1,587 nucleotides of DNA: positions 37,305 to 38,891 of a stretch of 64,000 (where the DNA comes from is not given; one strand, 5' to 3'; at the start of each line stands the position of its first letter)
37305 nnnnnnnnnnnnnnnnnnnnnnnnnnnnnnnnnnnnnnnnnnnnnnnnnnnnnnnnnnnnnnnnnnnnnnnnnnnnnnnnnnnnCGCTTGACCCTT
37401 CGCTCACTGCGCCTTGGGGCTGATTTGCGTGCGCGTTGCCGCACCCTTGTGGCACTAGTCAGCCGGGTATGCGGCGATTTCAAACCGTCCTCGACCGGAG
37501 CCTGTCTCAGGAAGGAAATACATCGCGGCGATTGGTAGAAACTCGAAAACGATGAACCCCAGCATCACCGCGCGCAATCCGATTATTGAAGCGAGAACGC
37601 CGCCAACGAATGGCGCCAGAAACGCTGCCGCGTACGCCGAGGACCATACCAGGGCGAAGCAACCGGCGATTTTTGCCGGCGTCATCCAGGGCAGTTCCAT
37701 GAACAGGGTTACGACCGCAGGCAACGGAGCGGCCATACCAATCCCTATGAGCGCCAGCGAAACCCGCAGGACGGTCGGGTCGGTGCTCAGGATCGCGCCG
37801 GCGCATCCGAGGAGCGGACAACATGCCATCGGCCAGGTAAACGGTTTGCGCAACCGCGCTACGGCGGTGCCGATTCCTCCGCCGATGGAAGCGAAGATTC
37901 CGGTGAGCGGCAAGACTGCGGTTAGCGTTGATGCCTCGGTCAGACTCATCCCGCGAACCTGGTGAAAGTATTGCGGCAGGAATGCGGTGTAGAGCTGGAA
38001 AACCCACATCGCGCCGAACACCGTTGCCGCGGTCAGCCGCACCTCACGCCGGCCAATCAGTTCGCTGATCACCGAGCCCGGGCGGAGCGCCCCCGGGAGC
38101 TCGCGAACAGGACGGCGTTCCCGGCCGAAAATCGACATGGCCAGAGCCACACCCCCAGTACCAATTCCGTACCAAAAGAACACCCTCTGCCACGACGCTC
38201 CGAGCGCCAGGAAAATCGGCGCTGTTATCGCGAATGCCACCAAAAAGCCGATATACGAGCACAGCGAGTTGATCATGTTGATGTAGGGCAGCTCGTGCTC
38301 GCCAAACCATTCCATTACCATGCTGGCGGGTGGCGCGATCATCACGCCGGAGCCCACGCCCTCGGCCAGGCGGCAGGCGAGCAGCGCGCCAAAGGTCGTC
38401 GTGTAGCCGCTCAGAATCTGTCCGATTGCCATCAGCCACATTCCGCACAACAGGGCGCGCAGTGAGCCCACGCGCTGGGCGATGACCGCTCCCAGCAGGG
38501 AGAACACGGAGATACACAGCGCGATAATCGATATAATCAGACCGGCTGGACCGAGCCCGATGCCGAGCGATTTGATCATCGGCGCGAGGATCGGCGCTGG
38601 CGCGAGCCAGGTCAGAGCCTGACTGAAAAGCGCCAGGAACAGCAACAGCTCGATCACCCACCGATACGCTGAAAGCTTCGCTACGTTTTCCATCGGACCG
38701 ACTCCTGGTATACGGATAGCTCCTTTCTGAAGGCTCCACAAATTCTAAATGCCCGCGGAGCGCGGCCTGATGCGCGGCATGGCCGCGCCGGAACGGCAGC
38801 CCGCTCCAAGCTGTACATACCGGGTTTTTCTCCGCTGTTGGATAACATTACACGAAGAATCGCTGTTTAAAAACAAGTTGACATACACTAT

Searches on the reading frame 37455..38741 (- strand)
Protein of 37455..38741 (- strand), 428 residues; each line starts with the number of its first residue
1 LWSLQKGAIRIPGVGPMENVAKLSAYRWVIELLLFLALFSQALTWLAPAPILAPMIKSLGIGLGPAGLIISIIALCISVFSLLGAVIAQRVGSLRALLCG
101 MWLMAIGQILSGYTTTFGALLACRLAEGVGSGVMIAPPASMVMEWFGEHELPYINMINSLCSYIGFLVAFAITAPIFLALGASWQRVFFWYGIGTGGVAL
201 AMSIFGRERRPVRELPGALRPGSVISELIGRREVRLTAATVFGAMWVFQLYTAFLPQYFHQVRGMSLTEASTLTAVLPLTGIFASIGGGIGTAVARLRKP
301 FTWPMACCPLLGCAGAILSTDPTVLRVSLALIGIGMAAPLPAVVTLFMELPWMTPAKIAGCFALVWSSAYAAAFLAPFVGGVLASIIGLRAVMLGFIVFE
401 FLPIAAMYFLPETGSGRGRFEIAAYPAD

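Call 36: search_protein_families(library=pfam, proteins=[window:37455-38741:-], max_evalue=0.0001)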
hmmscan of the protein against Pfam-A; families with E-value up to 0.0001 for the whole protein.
window:37455-38741:- (428 aa): 1 family
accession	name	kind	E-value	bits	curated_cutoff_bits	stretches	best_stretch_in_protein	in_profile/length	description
PF07690.21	MFS_1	-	4.3e-30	105.2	33.4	1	34-350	1-322/347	Major Facilitator Superfamily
